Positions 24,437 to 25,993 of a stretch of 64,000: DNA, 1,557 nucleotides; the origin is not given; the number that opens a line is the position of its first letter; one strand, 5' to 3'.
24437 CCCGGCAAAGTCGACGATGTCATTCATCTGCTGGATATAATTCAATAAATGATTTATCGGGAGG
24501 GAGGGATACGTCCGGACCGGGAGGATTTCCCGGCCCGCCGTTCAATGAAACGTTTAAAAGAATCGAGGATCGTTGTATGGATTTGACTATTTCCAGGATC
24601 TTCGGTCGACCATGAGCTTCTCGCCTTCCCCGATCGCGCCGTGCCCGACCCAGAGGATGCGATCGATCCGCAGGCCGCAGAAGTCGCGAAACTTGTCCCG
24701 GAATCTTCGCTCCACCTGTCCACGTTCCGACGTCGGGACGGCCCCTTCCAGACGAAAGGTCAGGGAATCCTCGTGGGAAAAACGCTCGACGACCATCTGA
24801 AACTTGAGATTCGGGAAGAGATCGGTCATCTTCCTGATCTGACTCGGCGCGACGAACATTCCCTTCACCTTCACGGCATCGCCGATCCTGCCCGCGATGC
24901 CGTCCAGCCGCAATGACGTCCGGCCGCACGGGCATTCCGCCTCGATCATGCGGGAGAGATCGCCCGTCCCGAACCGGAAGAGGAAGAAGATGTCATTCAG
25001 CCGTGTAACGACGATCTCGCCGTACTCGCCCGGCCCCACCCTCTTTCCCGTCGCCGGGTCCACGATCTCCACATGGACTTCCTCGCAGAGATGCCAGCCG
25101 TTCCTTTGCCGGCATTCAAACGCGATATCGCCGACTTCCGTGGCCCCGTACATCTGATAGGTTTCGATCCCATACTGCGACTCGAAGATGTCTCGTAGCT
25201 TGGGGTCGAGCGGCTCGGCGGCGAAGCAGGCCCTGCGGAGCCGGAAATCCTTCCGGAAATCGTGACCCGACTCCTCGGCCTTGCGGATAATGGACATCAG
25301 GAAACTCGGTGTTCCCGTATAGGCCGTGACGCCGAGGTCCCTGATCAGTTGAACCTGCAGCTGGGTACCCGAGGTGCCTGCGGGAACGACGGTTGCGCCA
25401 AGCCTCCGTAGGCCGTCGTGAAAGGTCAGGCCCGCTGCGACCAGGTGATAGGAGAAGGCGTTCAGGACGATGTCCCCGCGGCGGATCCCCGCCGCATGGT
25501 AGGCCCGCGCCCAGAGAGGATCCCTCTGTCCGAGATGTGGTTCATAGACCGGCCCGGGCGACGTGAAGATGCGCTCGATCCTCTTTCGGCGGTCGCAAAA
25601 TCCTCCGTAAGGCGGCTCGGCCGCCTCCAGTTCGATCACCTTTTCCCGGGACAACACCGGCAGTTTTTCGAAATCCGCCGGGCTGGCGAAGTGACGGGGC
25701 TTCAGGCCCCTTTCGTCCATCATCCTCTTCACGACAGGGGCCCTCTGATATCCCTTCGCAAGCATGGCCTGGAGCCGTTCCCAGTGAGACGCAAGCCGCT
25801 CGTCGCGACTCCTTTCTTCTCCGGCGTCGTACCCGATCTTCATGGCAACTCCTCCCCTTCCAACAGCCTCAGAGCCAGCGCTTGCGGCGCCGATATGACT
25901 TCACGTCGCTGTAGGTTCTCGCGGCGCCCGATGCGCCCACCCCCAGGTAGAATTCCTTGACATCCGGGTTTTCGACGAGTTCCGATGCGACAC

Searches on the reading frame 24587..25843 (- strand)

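Call 68: search_protein_families(library=pfam, proteins=[window:24587-25843:-], max_evalue=0.00001)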
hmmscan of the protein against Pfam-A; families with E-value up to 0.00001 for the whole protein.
window:24587-25843:- (418 aa): 1 family
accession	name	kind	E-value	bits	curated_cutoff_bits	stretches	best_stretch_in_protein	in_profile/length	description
PF00501.34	AMP-binding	-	6.4e-17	61.9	29.9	1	119-280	201-375/384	AMP-binding enzyme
